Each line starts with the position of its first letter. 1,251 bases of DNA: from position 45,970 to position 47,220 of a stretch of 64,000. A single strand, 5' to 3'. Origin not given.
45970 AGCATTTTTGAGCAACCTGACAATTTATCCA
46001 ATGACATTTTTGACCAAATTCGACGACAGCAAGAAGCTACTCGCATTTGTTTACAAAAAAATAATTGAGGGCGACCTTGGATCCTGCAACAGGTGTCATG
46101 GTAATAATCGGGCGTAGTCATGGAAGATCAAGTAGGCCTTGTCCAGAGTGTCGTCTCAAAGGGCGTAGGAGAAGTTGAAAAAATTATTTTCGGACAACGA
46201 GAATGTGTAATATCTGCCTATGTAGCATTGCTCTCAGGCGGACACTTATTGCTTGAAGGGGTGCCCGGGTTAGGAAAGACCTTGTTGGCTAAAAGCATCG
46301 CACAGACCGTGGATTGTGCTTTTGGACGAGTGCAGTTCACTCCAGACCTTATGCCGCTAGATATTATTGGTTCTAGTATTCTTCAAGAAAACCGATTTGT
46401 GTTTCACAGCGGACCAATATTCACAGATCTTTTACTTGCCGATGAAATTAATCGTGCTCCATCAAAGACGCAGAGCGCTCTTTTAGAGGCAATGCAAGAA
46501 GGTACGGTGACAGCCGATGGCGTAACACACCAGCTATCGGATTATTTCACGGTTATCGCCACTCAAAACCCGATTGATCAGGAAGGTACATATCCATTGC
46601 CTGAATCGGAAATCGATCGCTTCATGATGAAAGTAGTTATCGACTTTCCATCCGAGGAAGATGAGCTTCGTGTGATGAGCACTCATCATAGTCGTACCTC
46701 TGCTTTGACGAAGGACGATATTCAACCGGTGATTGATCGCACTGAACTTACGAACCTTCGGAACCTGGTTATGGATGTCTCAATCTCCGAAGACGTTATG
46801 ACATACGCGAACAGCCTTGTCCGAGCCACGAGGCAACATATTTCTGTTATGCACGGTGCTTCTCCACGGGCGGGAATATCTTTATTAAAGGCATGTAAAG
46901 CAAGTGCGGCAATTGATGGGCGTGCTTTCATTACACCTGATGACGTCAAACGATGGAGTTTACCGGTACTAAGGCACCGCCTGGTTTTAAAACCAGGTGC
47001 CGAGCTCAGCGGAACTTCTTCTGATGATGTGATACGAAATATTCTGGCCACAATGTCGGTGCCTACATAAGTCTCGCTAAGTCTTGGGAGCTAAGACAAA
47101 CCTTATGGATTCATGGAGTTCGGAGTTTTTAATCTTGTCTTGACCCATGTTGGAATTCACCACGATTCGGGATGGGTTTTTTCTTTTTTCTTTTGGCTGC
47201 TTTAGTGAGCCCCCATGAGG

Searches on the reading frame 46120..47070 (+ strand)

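Call 82: search_protein_families(library=pfam, proteins=[window:46120-47070:+], max_evalue=0.0001)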
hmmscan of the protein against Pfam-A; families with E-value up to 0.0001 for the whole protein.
window:46120-47070:+ (316 aa): 7 families
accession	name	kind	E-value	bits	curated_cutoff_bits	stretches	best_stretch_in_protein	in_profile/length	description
PF07726.17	AAA_3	-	6.9e-59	197.9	27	1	42-170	1-131/131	ATPase family associated with various cellular activities (AAA)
PF17863.7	AAA_lid_2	-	1.1e-22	80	22.7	1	235-308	1-74/74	AAA lid domain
PF07728.20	AAA_5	-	6.8e-13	49.2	22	1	42-167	1-138/139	AAA domain (dynein-related subfamily)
PF00004.35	AAA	-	1.2e-06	29.5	21.2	1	43-152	1-111/131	ATPase family associated with various cellular activities (AAA)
PF00158.32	Sigma54_activat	-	1.9e-05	24.8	20.2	0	105-150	97-142/168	Sigma-54 interaction domain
PF20030.5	bpMoxR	-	2.4e-05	23.9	27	1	23-188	14-180/205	MoxR domain in the MoxR-vWA-beta-propeller ternary systems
PF05496.18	RuvB_N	-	4.3e-05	23.8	27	0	41-128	34-111/159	Holliday junction DNA helicase RuvB P-loop domain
